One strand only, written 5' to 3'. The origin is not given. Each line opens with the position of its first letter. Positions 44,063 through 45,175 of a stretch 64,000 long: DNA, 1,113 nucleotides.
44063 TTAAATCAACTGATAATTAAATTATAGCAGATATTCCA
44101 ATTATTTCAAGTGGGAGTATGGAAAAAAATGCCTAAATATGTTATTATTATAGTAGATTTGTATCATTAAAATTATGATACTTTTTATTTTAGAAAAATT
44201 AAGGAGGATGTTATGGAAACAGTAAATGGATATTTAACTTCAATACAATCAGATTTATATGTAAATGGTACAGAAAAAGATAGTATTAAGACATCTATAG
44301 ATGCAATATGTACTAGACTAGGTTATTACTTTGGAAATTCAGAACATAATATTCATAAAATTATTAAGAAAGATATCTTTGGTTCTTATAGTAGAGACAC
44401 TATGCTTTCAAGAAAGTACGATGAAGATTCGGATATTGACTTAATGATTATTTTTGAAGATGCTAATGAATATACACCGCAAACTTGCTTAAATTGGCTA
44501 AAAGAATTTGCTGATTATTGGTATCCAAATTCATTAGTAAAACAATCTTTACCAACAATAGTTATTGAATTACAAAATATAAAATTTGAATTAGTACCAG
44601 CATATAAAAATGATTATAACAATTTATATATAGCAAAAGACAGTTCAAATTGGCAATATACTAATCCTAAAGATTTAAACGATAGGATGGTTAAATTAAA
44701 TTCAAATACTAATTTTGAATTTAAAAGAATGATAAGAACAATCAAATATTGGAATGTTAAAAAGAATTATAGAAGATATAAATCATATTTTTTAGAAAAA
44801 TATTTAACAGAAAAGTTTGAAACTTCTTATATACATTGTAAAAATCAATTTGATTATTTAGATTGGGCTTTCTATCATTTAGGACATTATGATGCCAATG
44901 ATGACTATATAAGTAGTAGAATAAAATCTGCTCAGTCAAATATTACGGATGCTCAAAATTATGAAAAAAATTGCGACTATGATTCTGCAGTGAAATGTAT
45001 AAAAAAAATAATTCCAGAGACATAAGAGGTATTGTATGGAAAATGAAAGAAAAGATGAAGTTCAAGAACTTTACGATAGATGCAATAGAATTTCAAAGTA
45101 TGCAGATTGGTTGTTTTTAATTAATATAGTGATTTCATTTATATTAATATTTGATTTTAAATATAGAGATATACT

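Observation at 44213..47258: Candidate nucleotide-signalling defence module carried as transposon cargo: SMODS-like nucleotidyltransferase, 4-TM protein and HD phosphohydrolase (plus MBL hydrolase and MTase)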

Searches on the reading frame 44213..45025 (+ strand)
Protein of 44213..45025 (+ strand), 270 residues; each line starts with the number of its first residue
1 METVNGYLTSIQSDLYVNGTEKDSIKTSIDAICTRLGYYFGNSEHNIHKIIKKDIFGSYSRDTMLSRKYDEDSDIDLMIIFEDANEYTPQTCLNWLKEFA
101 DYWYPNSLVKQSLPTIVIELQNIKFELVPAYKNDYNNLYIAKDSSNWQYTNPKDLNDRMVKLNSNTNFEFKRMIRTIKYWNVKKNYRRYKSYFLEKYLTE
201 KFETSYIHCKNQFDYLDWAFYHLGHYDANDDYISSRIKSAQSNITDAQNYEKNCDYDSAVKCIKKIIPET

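Call 3: search_protein_families(library=pfam, proteins=[window:44213-45025:+], max_evalue=0.1)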
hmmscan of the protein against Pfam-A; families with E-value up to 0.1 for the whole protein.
window:44213-45025:+ (270 aa): 4 families
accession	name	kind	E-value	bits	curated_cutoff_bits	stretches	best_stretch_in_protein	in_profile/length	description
PF18144.7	SMODS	-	1.8e-30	106.8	26.5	1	3-163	2-164/164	Second Messenger Oligonucleotide or Dinucleotide Synthetase domain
PF18765.7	Polbeta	-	6.8e-05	23.4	26.9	1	49-102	12-58/93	Polymerase beta, Nucleotidyltransferase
PF01909.29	NTP_transf_2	-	0.00041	21.1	21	1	55-95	19-47/93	Nucleotidyltransferase domain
PF18880.5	UDI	-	0.049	14.1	25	1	60-92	38-70/82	Uracil-DNA glycosylase inhibitor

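Call 4: search_protein_families(library=padloc, proteins=[window:44213-45025:+], max_evalue=0.1)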
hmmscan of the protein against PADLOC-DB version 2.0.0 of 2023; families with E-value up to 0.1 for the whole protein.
window:44213-45025:+ (270 aa): 28 families (the best 25 are shown)
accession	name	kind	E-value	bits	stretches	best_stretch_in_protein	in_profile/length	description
PDLC00769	Cyclase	-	2.6e-71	238.1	1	3-269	2-260/261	oligonucleotide-cyclase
PDLC00823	Cyclase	-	6.8e-24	83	1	2-267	3-277/285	oligonucleotide-cyclase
PDLC00776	Cyclase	-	1.2e-17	62.3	1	3-202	4-196/287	oligonucleotide-cyclase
PDLC00822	Cyclase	-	7.3e-17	59.7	2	43-133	37-128/375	oligonucleotide-cyclase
PDLC00802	Cyclase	-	1.3e-16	58.7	2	105-208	136-246/332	oligonucleotide-cyclase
PDLC00820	Cyclase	-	1.5e-16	58.6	1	13-251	12-255/324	oligonucleotide-cyclase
PDLC00796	Cyclase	-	2e-16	58.4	1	13-231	12-229/432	oligonucleotide-cyclase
PDLC00786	Cyclase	-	2.3e-16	58.1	1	6-261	5-266/293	oligonucleotide-cyclase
PDLC00773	Cyclase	-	3.5e-15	54.4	1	49-214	44-215/334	oligonucleotide-cyclase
PDLC00805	Cyclase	-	1.5e-14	52.2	1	49-201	62-224/314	oligonucleotide-cyclase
PDLC00809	Cyclase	-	8.5e-14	49.8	1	48-201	40-203/295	oligonucleotide-cyclase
PDLC00792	Cyclase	-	2.3e-12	44.8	1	10-186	9-186/236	oligonucleotide-cyclase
PDLC00798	Cyclase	-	3.4e-12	44.4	1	44-183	38-182/344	oligonucleotide-cyclase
PDLC00787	Cyclase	-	5.7e-11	40.3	1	17-236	17-238/333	oligonucleotide-cyclase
PDLC00814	Cyclase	-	4.3e-09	34.2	1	51-219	49-221/295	oligonucleotide-cyclase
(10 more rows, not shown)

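Call 5: search_protein_families(library=ncbifam, proteins=[window:44213-45025:+], max_evalue=0.1)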
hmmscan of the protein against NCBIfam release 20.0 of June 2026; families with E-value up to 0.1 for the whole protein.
window:44213-45025:+ (270 aa): 3 families
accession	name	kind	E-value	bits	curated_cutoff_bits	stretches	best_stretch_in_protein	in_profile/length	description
NF041117.1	CBASS_cyclase_b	equivalog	6e-21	75.2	200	1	50-208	35-195/275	CBASS oligonucleotide cyclase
NF041116.1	CBASS_cyclase_a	equivalog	3.5e-11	42.8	200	1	15-195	12-204/317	CBASS oligonucleotide cyclase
NF047752.1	MntA_antitoxin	equivalog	0.035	14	60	1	55-101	12-51/106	type VII toxin-antitoxin system MntA family adenylyltransferase antitoxin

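Call 13: find_encoding_contigs(protein=window:44213-45025:+, flank=10000, max_places=10)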
Protein window:44213-45025:+ (270 aa): 1 contig read that carries it; 1 place shown.
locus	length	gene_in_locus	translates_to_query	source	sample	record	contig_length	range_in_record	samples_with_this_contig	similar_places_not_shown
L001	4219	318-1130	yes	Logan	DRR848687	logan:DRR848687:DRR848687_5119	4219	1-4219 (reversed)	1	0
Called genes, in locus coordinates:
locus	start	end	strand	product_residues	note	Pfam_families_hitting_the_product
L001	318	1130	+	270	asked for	PF18144:SMODS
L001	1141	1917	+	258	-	-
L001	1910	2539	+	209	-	PF13023:HD_3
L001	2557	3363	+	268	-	PF23023:Anti-Pycsar_Apyc1, PF00753:Lactamase_B, PF12706:Lactamase_B_2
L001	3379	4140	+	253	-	PF01209:Ubie_methyltran, PF13489:Methyltransf_23, PF13847:Methyltransf_31, PF08241:Methyltransf_11, PF08242:Methyltransf_12, PF13649:Methyltransf_25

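Call 14: find_homologous_proteins(query=window:44213-45025:+)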
Query window:44213-45025:+ (270 aa): 81 proteins with E <= 0.001 among 315 candidates.
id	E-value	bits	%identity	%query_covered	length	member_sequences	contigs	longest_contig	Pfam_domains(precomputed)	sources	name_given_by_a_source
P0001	1.1e-158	545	89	100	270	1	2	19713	PF18144.8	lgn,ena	-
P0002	2.2e-157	541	87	100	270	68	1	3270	PF18144.8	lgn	-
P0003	6.7e-156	536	88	100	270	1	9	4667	PF18144.8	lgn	-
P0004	1.2e-145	502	81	100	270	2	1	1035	PF18144.8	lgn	-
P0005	3.4e-145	501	81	100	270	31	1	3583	PF18144.8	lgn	-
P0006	4.2e-138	477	81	100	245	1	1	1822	PF18144.8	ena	-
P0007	6.7e-124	431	71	100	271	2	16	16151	PF18765.8,PF18144.8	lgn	-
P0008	4.3e-122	425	71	100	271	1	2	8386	PF18144.8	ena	-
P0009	2.6e-121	422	70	100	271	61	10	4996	PF18144.8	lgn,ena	-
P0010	4.3e-121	422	70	100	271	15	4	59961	PF18144.8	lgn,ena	-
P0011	6.6e-121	421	69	100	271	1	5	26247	PF18144.8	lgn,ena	-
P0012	7.7e-119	414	69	100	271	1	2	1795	PF18144.8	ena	-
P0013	9.2e-118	411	68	100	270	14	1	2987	PF18144.8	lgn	-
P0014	1.3e-112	394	64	100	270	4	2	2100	PF18144.8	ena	-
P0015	1.8e-112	393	66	100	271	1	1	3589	PF18144.8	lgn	-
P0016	7.5e-110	385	64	99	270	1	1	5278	PF18144.8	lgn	-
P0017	1.5e-108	381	64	98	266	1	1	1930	PF18144.8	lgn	-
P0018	1.6e-107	377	63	98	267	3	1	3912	PF18144.8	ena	-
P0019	1.6e-106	374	63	98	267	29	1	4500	PF18144.8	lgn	-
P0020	3.7e-106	373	62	98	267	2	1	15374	PF18144.8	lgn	-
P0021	1.4e-105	371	63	98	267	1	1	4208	PF18144.8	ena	-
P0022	3.1e-105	370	61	98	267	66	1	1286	PF18144.8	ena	-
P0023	2.5e-104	367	62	98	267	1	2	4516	PF18144.8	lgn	-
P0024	3.9e-103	363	62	98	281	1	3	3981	PF18144.8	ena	-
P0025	1.4e-102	361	62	98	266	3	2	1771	PF18144.8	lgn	-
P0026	6.3e-102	359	63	99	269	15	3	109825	PF18144.8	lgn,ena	-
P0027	9.5e-101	355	62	98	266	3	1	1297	PF18144.8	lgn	-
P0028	2.3e-100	354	62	98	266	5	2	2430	PF18144.8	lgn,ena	-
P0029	1.3e-99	351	62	98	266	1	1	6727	PF18144.8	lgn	-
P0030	1.4e-99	351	60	98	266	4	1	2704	PF18144.8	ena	-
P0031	3.5e-99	350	61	97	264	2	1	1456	PF18144.8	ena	-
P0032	4.4e-99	350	61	98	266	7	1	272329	PF18144.8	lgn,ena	-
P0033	7.6e-99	349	61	98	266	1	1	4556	PF18144.8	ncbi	-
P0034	1.3e-98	348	58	99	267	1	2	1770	PF18144.8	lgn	-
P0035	2.9e-98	347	62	99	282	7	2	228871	PF18144.8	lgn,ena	-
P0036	3.7e-97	343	60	98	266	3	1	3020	PF18144.8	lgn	-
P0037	3.1e-96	340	59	98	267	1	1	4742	PF18144.8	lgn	-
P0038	1.2e-95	338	64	87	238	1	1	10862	PF18144.8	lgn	-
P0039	2.1e-94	334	59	99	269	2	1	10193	PF18144.8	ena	-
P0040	6.3e-93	329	61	98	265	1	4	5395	PF18144.8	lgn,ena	-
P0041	7.9e-93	329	57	98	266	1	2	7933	PF18144.8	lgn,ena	-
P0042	1.1e-92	329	61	99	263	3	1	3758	PF18144.8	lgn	-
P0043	6.3e-92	326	55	100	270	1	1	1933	PF18144.8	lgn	-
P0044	2.5e-91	324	54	100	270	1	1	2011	PF18144.8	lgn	-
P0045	5.7e-91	323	54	100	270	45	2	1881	PF18144.8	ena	-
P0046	4.0e-88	314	53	100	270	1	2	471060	PF18144.8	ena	-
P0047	4.6e-84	300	74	68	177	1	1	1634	PF18144.8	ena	-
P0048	3.6e-83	297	67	74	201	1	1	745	PF18144.8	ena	-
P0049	8.0e-76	273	50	99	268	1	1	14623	PF18144.8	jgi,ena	-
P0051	8.8e-65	237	47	93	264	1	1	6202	PF18144.8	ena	-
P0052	4.7e-59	218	47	99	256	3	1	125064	PF18144.8,PF01909.30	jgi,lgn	-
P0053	1.7e-57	213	71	51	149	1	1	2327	PF18144.8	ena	-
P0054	2.6e-57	213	45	99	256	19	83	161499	PF18144.8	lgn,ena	-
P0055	1.8e-56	210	45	99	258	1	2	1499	PF18144.8,PF01909.30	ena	-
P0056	2.2e-54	203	44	99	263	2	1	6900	PF18144.8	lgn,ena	-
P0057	3.9e-54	202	49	79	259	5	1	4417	PF18144.8,PF01909.30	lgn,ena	-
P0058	7.9e-54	201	49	81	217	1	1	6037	PF18144.8,PF01909.30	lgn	-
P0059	2.7e-52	196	43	99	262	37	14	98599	PF18144.8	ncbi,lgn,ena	-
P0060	1.2e-51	194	42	99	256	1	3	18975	PF18144.8,PF01909.30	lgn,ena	-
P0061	2.7e-50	190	68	47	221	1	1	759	PF18144.8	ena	-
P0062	4.6e-50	189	43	99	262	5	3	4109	PF18144.8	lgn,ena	-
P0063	1.6e-49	187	41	99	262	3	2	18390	PF18144.8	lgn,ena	-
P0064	2.8e-48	183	40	99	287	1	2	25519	PF18144.8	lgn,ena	-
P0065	1.6e-47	180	41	99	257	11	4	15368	PF18144.8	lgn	-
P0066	3.1e-42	163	40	99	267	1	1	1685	PF18765.8,PF18144.8,PF01909.30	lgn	-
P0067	2.3e-37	147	48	73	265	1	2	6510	PF18144.8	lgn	-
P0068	8.8e-36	142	34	99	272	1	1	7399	PF18144.8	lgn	-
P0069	1.1e-33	135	35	99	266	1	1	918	PF18144.8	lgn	-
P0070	9.1e-33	132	38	93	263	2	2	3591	PF18144.8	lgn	-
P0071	1.0e-32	132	40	74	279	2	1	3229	PF18144.8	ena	-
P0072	1.9e-32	131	36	98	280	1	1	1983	PF18144.8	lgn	-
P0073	3.8e-31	127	34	99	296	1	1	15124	PF18144.8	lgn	-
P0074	5.9e-31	126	41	81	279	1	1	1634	PF18144.8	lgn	-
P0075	6.4e-31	126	40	73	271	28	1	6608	PF18144.8,PF01909.30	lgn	-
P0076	7.3e-31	126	35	99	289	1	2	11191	PF18144.8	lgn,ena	-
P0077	7.4e-31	126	35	98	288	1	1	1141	PF18144.8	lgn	-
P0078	4.8e-29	120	32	99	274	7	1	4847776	PF18144.8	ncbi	-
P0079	3.6e-27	114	32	99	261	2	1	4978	PF18144.8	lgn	-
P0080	3.2e-26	111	35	87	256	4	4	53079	PF18144.8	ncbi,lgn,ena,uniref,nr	ncbi:SMODS domain-containing nucleotidyltransferase [Kluyvera cryocrescens]|uniref:SMODS domain-cont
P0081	3.6e-19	88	32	71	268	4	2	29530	PF18144.8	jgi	jgi:predicted nucleotidyltransferase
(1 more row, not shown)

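Call 15: find_encoding_contigs(protein=P0001, flank=8000, max_places=3)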
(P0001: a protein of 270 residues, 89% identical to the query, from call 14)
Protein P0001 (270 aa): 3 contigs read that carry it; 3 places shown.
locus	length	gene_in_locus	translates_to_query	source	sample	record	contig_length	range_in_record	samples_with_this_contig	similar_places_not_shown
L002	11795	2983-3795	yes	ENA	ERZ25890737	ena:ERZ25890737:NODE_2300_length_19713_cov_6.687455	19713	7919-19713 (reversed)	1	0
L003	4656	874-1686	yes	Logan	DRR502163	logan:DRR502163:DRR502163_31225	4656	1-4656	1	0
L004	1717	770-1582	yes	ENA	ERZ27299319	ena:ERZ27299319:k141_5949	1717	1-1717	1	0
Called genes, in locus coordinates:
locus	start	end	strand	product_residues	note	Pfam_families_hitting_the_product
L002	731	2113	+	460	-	PF01336:tRNA_anti-codon, PF00152:tRNA-synt_2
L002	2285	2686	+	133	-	-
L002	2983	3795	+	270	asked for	PF18144:SMODS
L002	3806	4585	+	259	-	-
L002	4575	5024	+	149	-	PF13023:HD_3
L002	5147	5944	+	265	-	PF00293:NUDIX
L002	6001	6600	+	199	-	PF01209:Ubie_methyltran (weak), PF03848:TehB (weak), PF13489:Methyltransf_23, PF02353:CMAS, PF13847:Methyltransf_31, PF13649:Methyltransf_25, PF08241:Methyltransf_11, PF08242:Methyltransf_12, +1 more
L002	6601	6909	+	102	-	-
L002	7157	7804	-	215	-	-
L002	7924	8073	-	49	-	-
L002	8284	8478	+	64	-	PF04014:MazE_antitoxin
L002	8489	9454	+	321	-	PF00561:Abhydrolase_1, PF12146:Hydrolase_4, PF12697:Abhydrolase_6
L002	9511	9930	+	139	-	PF12675:DUF3795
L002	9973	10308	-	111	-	PF21983:NikA-like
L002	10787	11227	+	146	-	PF02367:TsaE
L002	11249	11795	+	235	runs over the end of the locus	PF00814:TsaD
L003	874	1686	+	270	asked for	PF18144:SMODS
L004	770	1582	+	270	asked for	PF18144:SMODS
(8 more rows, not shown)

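Call 16: find_encoding_contigs(protein=P0010, flank=8000, max_places=3)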
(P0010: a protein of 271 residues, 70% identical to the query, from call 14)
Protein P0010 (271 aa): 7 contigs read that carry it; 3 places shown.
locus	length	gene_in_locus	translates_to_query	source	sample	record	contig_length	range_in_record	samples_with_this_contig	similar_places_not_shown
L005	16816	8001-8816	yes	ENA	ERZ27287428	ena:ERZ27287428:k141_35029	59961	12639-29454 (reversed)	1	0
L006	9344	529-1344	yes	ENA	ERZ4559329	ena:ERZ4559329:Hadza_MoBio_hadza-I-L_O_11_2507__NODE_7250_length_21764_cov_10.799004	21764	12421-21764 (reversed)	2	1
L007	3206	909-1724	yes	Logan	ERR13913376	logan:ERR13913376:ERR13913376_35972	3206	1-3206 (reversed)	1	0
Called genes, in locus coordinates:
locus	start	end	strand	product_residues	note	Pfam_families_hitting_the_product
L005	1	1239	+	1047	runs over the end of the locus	PF00133:tRNA-synt_1, PF09334:tRNA-synt_1g, PF08264:Anticodon_1, PF19302:DUF5915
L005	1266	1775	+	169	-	PF00156:Pribosyltran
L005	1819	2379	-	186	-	PF21537:DUF1980_C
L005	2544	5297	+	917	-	PF07517:SecA_DEAD, PF00270:DEAD, PF01043:SecA_PP_bind, PF21090:P-loop_SecA, PF07516:SecA_SW, PF02810:SEC-C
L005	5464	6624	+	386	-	PF00069:Pkinase, PF07714:PK_Tyr_Ser-Thr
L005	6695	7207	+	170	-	PF14657:Arm-DNA-bind_4, PF14659:Phage_int_SAM_3 (weak)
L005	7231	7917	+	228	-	PF00589:Phage_integrase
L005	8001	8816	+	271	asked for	PF18144:SMODS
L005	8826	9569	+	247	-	-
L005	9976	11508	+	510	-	PF00117:GATase, PF07722:Peptidase_C26, PF02540:NAD_synthase, PF03054:tRNA_Me_trans (faint), PF06508:QueC (faint), PF00958:GMP_synt_C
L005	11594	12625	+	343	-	PF03462:PCRF, PF00472:RF-1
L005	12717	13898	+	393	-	PF00696:AA_kinase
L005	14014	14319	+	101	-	PF07873:YabP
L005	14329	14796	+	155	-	PF09578:Spore_YabQ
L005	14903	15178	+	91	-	PF04977:DivIC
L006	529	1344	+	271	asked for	PF18144:SMODS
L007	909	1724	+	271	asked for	PF18144:SMODS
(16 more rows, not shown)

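Call 17: find_encoding_contigs(protein=P0026, flank=8000, max_places=3)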
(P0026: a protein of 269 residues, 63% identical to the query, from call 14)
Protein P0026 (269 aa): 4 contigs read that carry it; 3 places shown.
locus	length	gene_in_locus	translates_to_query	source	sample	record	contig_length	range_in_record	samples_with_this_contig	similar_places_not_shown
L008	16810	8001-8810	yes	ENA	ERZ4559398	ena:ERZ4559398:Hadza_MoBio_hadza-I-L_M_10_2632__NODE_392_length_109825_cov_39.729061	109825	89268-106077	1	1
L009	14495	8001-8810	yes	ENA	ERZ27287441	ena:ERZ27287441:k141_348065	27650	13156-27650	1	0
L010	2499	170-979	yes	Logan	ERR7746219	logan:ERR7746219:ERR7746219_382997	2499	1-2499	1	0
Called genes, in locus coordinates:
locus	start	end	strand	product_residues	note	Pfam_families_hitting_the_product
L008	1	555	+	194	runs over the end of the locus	-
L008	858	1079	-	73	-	-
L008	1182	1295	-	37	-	-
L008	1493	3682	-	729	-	PF13166:AAA_13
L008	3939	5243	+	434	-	PF04326:SLFN_AlbA_2, PF13749:HATPase_c_4, PF13730:HTH_36 (weak), PF08279:HTH_11 (faint), PF12802:MarR_2 (weak), PF13412:HTH_24 (weak)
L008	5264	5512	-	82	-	PF12844:HTH_19, PF13560:HTH_31 (weak), PF01381:HTH_3, PF13443:HTH_26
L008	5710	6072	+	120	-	PF05154:TM2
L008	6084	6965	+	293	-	PF13240:Zn_Ribbon_1 (weak), PF03793:PASTA (weak), PF07553:Lipoprotein_Ltp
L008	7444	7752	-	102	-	-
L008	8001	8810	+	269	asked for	PF18144:SMODS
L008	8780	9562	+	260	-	-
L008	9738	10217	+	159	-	-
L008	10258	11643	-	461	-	PF01076:Mob_Pre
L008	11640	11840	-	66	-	-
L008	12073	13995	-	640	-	PF00239:Resolvase, PF07508:Recombinase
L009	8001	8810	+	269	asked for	PF18144:SMODS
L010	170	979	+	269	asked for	PF18144:SMODS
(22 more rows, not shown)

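Call 18: find_encoding_contigs(protein=P0005, flank=8000, max_places=3)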
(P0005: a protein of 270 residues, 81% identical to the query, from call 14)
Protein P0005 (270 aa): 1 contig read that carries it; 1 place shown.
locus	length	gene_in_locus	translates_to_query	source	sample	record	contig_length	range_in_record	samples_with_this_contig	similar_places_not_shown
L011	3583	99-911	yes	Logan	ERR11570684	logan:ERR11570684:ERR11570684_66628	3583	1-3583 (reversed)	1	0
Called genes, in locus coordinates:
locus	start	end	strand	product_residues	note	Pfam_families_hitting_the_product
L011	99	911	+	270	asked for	PF18144:SMODS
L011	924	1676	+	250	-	-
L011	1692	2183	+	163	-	PF00293:NUDIX, PF22327:Nudt16-like (weak)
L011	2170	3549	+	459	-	PF02811:PHP, PF00293:NUDIX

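Call 19: find_encoding_contigs(protein=P0007, flank=8000, max_places=4)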
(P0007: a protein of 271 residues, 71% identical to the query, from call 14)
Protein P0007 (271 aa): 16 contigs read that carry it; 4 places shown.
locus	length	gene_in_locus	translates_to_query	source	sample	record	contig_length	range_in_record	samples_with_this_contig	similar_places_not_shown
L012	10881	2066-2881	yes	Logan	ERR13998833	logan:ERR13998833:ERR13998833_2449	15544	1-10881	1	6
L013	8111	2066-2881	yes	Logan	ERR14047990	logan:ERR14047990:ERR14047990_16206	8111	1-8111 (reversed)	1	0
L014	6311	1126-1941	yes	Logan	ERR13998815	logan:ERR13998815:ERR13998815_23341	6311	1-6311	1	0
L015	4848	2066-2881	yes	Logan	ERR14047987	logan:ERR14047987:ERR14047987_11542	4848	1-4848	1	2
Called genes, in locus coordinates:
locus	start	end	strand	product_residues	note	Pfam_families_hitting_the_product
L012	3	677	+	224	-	?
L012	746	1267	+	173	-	PF14657:Arm-DNA-bind_4 (weak)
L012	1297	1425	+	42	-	PF00589:Phage_integrase (weak)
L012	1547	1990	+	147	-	PF00589:Phage_integrase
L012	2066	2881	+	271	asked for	PF18144:SMODS, PF18765:Polbeta (faint)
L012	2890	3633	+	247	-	-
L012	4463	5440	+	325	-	PF03462:PCRF, PF00472:RF-1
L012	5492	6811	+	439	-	PF01171:ATP_bind_3, PF11734:TilS_C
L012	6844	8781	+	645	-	PF06480:FtsH_ext (weak), PF07728:AAA_5 (weak), PF00004:AAA, PF17862:AAA_lid_3, PF01434:Peptidase_M41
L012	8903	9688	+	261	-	PF00142:Fer4_NifH, PF00448:SRP54 (faint), PF01656:CbiA, PF02374:ArsA_ATPase (weak), PF06564:CBP_BcsQ, PF09140:MipZ (weak), PF10609:ParA, PF13614:AAA_31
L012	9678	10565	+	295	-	PF02195:ParB_N, PF17762:HTH_ParB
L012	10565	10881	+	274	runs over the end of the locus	PF00924:MS_channel_2nd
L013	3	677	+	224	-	?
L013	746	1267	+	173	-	PF14657:Arm-DNA-bind_4 (weak)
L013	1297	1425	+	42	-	PF00589:Phage_integrase (weak)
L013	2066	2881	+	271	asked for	PF18144:SMODS, PF18765:Polbeta (faint)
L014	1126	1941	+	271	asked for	PF18144:SMODS, PF18765:Polbeta (faint)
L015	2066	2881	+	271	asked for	PF18144:SMODS, PF18765:Polbeta (faint)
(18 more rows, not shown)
